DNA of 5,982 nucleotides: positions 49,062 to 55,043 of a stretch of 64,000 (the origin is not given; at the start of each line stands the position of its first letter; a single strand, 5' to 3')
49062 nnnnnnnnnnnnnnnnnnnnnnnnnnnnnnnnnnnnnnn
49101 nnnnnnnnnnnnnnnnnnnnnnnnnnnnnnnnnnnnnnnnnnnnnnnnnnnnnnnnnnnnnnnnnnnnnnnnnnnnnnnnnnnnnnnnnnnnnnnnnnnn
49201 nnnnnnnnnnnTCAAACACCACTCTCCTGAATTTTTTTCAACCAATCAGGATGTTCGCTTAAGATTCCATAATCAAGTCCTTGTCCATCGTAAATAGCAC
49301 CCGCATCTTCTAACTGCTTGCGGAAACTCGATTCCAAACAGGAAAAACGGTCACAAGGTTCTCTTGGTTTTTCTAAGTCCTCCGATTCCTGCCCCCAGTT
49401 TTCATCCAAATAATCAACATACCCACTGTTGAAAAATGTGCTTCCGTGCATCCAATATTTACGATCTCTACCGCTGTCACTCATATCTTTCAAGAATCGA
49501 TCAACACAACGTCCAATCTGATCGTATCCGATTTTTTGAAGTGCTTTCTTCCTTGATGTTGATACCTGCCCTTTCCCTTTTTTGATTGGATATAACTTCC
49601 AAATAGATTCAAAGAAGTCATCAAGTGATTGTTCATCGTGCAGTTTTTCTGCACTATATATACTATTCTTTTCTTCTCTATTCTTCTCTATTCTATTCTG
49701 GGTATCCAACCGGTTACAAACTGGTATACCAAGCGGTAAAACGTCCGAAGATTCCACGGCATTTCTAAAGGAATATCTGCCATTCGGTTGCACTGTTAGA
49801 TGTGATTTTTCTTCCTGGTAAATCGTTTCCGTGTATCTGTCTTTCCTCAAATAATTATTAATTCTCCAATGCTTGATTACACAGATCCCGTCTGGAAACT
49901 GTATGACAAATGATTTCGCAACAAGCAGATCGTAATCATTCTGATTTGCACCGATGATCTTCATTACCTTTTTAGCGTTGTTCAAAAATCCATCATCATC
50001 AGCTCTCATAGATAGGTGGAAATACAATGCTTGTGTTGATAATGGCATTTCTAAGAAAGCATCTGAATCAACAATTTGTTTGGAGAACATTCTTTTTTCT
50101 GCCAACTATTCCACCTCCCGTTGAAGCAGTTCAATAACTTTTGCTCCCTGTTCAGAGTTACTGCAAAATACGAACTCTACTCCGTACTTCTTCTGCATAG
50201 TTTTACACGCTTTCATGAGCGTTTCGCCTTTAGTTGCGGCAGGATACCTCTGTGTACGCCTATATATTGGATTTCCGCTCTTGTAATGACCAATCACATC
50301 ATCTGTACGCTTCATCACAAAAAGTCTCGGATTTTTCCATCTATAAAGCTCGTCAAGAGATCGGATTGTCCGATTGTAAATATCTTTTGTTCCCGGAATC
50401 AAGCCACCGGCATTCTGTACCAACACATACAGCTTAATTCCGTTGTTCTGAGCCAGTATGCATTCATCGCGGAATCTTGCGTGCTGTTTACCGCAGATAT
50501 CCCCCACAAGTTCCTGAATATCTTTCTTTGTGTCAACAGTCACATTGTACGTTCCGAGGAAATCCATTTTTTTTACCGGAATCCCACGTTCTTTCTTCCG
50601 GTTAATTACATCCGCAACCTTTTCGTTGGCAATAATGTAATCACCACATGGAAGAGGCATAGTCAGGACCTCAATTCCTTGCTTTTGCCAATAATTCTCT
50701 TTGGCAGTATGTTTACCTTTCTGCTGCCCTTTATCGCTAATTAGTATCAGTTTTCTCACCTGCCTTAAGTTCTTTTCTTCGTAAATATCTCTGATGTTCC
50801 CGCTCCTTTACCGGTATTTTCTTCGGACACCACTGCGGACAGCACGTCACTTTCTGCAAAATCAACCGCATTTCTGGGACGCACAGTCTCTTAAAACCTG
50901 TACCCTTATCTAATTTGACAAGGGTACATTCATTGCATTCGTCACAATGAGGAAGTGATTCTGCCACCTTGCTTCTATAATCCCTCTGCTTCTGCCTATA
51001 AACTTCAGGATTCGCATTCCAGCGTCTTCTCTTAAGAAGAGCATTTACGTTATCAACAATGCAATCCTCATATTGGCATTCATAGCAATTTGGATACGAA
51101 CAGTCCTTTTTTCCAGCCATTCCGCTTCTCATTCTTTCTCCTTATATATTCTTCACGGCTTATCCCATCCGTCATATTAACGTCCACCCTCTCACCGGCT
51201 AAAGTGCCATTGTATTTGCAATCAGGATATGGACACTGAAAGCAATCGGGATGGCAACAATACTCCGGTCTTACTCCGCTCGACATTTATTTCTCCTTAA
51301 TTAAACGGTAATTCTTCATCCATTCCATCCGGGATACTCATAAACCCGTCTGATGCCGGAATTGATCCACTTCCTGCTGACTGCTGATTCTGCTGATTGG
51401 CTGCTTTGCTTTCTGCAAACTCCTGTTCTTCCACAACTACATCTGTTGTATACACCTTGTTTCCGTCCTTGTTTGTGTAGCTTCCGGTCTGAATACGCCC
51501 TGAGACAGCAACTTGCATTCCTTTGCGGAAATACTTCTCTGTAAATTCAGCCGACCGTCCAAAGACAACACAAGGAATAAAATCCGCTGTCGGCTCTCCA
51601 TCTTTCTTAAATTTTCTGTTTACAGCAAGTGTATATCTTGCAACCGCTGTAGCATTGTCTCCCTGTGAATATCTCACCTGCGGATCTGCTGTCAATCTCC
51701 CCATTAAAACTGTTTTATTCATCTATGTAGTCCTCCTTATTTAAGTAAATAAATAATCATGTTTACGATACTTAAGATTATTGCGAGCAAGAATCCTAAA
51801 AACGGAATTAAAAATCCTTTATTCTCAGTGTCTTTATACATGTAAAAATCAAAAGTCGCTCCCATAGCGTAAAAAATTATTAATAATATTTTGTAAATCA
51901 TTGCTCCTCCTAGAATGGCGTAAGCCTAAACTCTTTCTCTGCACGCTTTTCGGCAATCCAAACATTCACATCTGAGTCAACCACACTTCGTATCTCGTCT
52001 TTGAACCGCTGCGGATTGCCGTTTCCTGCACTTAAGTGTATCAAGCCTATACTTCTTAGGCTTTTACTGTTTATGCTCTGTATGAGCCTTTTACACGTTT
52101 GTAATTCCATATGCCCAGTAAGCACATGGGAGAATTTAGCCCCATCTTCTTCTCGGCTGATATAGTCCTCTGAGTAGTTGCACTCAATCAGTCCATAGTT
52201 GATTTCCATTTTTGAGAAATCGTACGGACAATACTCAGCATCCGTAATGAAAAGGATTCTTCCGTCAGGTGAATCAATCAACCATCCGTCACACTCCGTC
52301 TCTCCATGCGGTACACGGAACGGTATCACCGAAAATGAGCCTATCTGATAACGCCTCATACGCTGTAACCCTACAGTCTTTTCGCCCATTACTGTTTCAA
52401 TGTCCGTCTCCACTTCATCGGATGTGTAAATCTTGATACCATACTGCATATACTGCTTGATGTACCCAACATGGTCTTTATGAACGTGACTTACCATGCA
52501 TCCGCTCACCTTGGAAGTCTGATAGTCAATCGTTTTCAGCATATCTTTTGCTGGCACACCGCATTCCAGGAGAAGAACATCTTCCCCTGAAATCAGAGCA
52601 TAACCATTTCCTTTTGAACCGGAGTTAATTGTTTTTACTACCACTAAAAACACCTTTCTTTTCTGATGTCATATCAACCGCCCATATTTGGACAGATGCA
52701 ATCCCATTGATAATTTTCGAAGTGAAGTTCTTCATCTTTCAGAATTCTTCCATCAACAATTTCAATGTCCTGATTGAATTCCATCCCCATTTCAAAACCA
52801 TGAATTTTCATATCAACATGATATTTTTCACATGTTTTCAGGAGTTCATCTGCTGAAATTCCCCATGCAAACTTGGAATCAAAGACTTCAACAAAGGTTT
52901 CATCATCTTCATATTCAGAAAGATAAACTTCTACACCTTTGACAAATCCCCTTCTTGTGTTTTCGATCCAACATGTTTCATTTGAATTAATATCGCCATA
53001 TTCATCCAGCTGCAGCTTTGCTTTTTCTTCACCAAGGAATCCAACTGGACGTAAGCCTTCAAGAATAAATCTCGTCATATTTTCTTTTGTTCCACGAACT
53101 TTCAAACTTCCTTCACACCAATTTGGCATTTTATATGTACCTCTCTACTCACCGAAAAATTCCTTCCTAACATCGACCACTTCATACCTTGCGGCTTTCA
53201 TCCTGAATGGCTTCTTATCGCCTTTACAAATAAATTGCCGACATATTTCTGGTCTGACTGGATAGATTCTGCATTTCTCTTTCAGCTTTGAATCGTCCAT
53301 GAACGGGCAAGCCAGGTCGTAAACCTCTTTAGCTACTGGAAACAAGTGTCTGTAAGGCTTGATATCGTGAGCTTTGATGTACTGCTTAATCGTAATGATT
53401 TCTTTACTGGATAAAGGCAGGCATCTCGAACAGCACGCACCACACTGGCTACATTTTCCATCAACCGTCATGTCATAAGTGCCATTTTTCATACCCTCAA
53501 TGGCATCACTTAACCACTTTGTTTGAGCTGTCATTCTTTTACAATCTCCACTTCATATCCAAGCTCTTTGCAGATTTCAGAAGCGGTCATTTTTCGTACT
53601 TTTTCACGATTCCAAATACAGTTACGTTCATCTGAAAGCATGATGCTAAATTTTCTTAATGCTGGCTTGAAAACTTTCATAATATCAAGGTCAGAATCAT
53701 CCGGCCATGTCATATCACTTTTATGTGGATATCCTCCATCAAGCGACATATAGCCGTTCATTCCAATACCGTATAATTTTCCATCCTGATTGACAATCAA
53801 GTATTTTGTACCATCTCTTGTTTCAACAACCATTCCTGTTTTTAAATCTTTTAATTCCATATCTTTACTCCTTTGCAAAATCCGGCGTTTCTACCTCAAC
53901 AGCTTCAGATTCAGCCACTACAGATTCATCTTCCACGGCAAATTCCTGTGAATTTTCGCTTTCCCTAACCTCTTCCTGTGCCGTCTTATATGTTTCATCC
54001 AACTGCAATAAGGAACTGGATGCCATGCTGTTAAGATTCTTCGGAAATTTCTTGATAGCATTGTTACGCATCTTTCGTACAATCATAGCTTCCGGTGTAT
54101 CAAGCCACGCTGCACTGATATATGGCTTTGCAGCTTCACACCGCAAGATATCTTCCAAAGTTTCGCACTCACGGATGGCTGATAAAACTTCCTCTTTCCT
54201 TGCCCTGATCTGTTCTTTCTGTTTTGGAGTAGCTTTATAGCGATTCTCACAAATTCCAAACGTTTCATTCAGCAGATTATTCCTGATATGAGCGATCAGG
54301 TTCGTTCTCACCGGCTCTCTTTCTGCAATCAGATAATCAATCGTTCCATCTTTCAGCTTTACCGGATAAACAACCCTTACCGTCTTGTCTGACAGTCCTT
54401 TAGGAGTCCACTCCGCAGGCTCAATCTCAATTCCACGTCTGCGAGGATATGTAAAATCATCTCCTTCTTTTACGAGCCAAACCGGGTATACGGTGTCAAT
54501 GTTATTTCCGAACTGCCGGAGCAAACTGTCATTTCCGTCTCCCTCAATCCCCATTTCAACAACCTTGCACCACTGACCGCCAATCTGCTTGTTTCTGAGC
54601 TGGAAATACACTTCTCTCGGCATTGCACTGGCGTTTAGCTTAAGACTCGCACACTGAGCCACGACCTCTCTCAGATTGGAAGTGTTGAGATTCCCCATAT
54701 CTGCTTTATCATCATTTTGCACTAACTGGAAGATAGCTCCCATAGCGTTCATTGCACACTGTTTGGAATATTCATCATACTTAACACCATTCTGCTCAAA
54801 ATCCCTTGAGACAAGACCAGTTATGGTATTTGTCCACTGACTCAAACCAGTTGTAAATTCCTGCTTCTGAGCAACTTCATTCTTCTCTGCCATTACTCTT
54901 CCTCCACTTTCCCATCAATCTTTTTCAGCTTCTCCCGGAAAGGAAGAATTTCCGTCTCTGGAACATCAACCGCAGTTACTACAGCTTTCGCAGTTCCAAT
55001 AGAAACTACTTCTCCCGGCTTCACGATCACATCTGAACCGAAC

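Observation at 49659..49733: Iteron/palindrome block inside the replisome-organiser gene, with a diverged non-coding duplicate 19 kb away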

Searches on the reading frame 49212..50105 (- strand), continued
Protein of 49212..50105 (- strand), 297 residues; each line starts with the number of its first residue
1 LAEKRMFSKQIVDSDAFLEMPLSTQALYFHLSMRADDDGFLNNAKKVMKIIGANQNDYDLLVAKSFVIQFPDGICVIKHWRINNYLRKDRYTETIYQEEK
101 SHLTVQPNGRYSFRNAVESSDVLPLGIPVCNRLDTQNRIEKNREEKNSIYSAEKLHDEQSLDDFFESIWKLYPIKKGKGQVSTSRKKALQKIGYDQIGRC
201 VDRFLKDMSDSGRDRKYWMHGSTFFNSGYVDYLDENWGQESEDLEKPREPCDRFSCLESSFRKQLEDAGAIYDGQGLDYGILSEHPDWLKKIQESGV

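Call 55: predict_structure(alignment_id=A3)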
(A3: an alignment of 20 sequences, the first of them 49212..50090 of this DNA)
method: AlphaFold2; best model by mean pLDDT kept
length: 292 residues; sequences in the alignment: 20
mean_pLDDT: 60.5   pTM: 0.35
mean pLDDT of the five models: 60.5, 47.7, 46.5, 45.3, 45.0
residues with pLDDT >= 90: 3; 70-90: 97; 50-70: 101; < 50: 91
segments of 3 or more residues with pLDDT < 50: 1-7, 75-89, 103-105, 110-153, 168-176, 235-245
pLDDT, mean of each block of 10 residues (from residue 1): 38 75 79 70 82 76 72 52 37 56 50 34 35 42 34 57 54 48 59 68 66 60 61 44 56 87 85 87 88 77
secondary structure, 60 per line:
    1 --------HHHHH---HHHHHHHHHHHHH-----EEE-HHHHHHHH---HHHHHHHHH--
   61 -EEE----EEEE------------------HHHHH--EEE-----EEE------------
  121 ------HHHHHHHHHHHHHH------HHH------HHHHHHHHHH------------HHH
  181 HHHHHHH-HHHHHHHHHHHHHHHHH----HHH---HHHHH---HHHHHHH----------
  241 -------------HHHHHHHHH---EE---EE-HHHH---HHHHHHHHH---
elements in order: H9-13 H17-29 E35-37 H39-46 H50-58 E62-64 E69-72 H91-95 E98-100 E106-108 H127-140 H156-165 H178-187 H189-205 H216-220 H224-230 H254-262 H274-277 H281-289

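Call 58: fold_search(model_id=the predicted structure, library=pdb)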
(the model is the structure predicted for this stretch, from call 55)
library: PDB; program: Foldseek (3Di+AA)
matches with E <= 10: 328; with E <= 0.001: 0
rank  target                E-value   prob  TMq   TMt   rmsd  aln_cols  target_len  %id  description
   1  9y9z_A1               2.0e-01  0.44  0.18  0.17  22.0       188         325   13  Cryo-EM structure of conoid fiber from Toxoplasma gondii (24-nm repeat) (released 2025-12-03)
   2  9l4k_A                3.8e-01  0.80  0.17  0.06   3.7        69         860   13  Structure of human NLRP2-TLE6-OOEP complex (released 2025-10-01)
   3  9wsq_A                4.0e-01  0.66  0.17  0.07   9.8        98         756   12  Structure of dimeric mouse NLRP14-KDM2A-SKP1 complex (released 2026-03-18)
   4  5kbj_C                4.5e-01  0.63  0.18  0.38  11.6       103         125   16  Structure of Rep-DNA complex (released 2016-06-29)
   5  7zpa_B                5.9e-01  0.30  0.17  0.12  20.1       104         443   19  Cryo-EM structure of holo-PdxR from Bacillus clausii bound to its target DNA in the closed conformation, C1 symmetry (released 2023-07-05)
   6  2b0l_A                6.5e-01  0.92  0.20  0.52   2.7        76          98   17  C-terminal DNA binding domain of transcriptional pleiotropic repressor CodY. (released 2006-02-21)
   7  6y8q_A                7.3e-01  0.57  0.16  0.23   8.3        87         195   14  AbiEi antitoxin from Streptococcus agalactiae (released 2020-12-16)
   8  5v89_C                7.7e-01  0.69  0.16  0.56   5.8        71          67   15  Structure of DCN4 PONY domain bound to CUL1 WHB (released 2017-05-24)
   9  9l4l_A                8.1e-01  0.60  0.16  0.06   3.6        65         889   14  Structure of human SCMCcore complex contain NLRP2 (released 2025-10-01)
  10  9lq2_A                8.1e-01  0.41  0.18  0.07   8.7       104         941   13  Structure of human dimeric NLRP7-TCL1A complex (released 2025-12-10)
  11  9y9z_A4               8.6e-01  0.30  0.17  0.32   9.2       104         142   12  Cryo-EM structure of conoid fiber from Toxoplasma gondii (24-nm repeat) (released 2025-12-03)
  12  8c7o_A                9.1e-01  0.77  0.20  0.22   3.0        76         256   17  Unliganded transcriptional pleiotropic repressor CodY from Staphylococcus aureus (released 2023-06-28)
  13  4pta                  9.1e-01  0.47  0.18  0.40  10.7       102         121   12  Structure of MDR initiator (released 2014-06-25)
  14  5kvr                  9.1e-01  0.38  0.16  0.46  10.6        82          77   12  X-Ray Crystal Structure of a Fragment (1-75) of a Transcriptional Regulator PdhR from Escherichia coli CFT073 (released 2016-11-02)
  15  9y9z_A3               9.1e-01  0.20  0.19  0.23  23.2       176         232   14  Cryo-EM structure of conoid fiber from Toxoplasma gondii (24-nm repeat) (released 2025-12-03)
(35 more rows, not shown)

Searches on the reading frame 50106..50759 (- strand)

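Call 9: search_protein_families(library=pfam, proteins=[window:50106-50759:-], max_evalue=0.01)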
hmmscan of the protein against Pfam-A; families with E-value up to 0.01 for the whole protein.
window:50106-50759:- (217 aa): 1 family
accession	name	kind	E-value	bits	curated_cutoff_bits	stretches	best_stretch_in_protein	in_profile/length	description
PF02732.21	ERCC4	-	3.1e-08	34.1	24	1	24-210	15-138/140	ERCC4 domain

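Call 10: search_protein_families(library=phrogs, proteins=[window:50106-50759:-], max_evalue=0.001)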
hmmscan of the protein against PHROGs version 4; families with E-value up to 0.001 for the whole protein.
window:50106-50759:- (217 aa): 1 family
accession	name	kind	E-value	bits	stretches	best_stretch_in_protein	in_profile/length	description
phrog_3490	-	DNA, RNA and nucleotide metabolism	7e-34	118.3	1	3-216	8-166/175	ERCC4-type nuclease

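Call 30: search_protein_families(library=ncbifam, proteins=[window:50106-50759:-], max_evalue=0.01)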
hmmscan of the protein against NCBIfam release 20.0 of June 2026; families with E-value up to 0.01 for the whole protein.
window:50106-50759:- (217 aa): 0 families

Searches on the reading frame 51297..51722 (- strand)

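Call 64: search_protein_families(library=pfam, proteins=[window:51297-51722:-], max_evalue=0.001)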
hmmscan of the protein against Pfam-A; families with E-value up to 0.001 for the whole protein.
window:51297-51722:- (141 aa): 1 family
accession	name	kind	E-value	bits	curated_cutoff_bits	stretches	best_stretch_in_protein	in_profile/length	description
PF00436.31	SSB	-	2.1e-30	105.3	26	1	1-102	1-103/104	Single-strand binding protein family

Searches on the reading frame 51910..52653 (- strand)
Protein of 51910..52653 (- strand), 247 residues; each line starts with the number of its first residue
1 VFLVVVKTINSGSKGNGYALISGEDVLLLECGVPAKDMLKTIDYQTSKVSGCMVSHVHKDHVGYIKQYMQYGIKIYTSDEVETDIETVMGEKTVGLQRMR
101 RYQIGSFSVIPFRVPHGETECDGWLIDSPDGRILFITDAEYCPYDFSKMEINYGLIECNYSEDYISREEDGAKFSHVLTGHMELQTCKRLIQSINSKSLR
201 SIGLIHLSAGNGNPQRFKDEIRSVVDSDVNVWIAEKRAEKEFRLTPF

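Call 64: search_protein_families(library=pfam, proteins=[window:51910-52653:-], max_evalue=0.001)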
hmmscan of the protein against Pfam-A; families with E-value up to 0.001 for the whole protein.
window:51910-52653:- (247 aa): 2 families
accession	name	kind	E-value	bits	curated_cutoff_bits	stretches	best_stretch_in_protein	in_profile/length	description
PF12706.13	Lactamase_B_2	-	2.5e-08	34.2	27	1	46-187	28-183/200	Beta-lactamase superfamily domain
PF23023.1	Anti-Pycsar_Apyc1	-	0.00012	22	50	1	26-69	31-74/250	Anti-Pycsar protein Apyc1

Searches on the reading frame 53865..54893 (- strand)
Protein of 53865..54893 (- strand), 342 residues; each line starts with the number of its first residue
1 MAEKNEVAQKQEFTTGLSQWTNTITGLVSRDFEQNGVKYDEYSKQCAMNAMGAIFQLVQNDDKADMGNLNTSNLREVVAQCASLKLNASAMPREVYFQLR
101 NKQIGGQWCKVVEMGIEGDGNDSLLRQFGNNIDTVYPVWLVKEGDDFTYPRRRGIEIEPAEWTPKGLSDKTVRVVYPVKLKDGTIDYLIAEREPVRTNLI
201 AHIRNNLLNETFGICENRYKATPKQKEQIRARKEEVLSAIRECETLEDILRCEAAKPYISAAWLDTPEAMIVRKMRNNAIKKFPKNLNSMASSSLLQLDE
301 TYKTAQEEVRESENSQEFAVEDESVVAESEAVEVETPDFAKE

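Call 11: search_protein_families(library=phrogs, proteins=[window:53865-54893:-], max_evalue=0.00001)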
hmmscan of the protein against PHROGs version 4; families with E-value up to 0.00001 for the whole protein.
window:53865-54893:- (342 aa): 1 family
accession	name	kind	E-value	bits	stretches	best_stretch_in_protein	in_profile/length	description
phrog_2185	-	DNA, RNA and nucleotide metabolism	5.8e-99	332.9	1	5-332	3-336/390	RecT-like ssDNA annealing protein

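Call 64: search_protein_families(library=pfam, proteins=[window:53865-54893:-], max_evalue=0.001)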
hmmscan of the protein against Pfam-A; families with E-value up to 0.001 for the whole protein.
window:53865-54893:- (342 aa): 1 family
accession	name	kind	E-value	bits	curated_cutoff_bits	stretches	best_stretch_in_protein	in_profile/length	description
PF03837.19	RecT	-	7.2e-05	22.9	24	0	50-306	3-188/198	RecT family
